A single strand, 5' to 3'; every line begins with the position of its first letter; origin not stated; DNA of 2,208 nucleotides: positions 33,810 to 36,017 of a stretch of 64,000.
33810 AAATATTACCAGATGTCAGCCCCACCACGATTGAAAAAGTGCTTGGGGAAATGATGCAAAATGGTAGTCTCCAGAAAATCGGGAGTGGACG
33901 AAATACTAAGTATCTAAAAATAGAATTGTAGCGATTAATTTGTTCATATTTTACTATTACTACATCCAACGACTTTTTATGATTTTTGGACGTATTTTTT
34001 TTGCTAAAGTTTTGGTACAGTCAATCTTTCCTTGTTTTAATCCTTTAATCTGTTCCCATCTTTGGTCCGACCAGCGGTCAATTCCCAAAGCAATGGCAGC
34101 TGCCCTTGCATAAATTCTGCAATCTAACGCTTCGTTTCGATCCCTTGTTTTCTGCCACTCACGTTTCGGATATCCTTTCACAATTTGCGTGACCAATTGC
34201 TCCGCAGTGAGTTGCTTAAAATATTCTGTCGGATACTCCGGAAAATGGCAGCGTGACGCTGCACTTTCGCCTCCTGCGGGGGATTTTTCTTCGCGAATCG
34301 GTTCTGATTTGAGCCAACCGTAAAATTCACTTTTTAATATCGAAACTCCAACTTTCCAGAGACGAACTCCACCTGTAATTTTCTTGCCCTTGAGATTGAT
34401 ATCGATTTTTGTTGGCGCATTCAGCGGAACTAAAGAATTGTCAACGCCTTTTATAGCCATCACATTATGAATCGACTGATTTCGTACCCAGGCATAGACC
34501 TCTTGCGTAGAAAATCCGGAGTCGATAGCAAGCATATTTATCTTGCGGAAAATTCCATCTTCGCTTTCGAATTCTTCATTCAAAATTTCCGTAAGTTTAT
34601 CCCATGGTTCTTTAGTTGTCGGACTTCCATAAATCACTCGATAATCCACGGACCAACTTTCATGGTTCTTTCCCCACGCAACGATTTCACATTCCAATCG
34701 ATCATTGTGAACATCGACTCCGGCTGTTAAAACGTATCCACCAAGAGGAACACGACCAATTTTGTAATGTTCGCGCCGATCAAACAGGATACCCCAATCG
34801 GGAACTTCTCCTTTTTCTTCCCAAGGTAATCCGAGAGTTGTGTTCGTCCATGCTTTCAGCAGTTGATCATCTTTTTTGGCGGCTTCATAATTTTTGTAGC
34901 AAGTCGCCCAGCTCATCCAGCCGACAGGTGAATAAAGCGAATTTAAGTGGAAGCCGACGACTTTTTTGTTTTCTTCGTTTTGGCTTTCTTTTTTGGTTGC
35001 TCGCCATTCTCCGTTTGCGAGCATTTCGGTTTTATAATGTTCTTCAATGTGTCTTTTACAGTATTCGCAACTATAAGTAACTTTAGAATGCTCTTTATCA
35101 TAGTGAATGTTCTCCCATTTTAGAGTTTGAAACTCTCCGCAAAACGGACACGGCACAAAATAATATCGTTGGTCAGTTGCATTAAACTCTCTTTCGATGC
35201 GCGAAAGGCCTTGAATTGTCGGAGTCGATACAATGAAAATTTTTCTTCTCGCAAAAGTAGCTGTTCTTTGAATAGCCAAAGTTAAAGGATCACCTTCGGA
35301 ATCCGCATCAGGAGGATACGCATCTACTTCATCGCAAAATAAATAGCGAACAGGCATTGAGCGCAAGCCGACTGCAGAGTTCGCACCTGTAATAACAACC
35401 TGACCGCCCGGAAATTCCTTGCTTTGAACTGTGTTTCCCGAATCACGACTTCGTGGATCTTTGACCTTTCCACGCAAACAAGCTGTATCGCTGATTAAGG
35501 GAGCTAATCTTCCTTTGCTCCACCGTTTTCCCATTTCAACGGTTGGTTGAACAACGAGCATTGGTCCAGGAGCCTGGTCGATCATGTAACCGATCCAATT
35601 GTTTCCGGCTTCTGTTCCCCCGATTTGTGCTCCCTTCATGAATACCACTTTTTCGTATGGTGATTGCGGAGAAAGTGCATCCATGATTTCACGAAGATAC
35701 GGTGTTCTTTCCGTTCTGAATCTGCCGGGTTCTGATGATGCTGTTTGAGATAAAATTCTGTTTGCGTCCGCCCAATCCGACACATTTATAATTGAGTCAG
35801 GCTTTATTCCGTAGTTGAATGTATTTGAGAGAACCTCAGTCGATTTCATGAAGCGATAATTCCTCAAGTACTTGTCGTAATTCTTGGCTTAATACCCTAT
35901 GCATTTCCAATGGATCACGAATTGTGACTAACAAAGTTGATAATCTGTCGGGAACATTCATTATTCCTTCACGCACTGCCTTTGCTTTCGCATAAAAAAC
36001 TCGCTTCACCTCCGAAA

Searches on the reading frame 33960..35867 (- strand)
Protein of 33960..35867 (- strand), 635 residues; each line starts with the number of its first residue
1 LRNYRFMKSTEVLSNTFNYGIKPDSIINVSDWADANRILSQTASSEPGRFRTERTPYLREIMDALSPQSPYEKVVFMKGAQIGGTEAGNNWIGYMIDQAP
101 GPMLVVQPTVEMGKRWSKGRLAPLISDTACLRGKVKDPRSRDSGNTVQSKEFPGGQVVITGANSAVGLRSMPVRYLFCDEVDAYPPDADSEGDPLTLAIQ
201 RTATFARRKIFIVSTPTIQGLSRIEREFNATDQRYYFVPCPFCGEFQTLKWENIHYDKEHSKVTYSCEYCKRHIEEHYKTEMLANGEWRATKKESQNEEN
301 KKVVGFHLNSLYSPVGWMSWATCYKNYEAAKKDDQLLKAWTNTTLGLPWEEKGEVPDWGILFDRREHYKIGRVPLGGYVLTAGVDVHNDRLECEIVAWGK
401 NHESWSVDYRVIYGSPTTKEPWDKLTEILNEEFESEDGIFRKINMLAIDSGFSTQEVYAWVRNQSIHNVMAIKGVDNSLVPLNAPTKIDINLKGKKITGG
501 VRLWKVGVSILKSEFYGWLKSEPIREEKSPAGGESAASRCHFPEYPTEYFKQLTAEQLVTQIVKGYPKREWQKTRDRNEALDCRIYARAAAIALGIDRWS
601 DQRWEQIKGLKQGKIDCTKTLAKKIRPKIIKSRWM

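Call 50: search_protein_families(library=phrogs, proteins=[window:33960-35867:-], max_evalue=0.00001)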
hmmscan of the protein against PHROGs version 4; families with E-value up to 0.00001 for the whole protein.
window:33960-35867:- (635 aa): 9 families
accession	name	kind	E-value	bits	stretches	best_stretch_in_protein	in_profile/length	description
phrog_15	-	head and packaging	6.2e-252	840.8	1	8-606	336-931/1330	terminase large subunit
phrog_21311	-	head and packaging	2.4e-68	231.2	1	107-317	1-218/218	terminase large subunit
phrog_3028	-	unknown function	2.2e-40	139.7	1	428-611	4-172/203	-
phrog_675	-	head and packaging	1.8e-33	116.7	1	32-357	27-337/576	terminase large subunit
phrog_16406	-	unknown function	1.4e-31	110.9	1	221-593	4-384/601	-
phrog_3925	-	head and packaging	3.9e-26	92.6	1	11-131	25-141/150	terminase large subunit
phrog_15657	-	unknown function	1e-25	91.7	1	295-512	19-228/230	-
phrog_4145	-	head and packaging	1.8e-09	38.2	1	21-202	23-201/209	terminase large subunit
phrog_23163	-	unknown function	7.6e-06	26.6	0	48-124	44-120/130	-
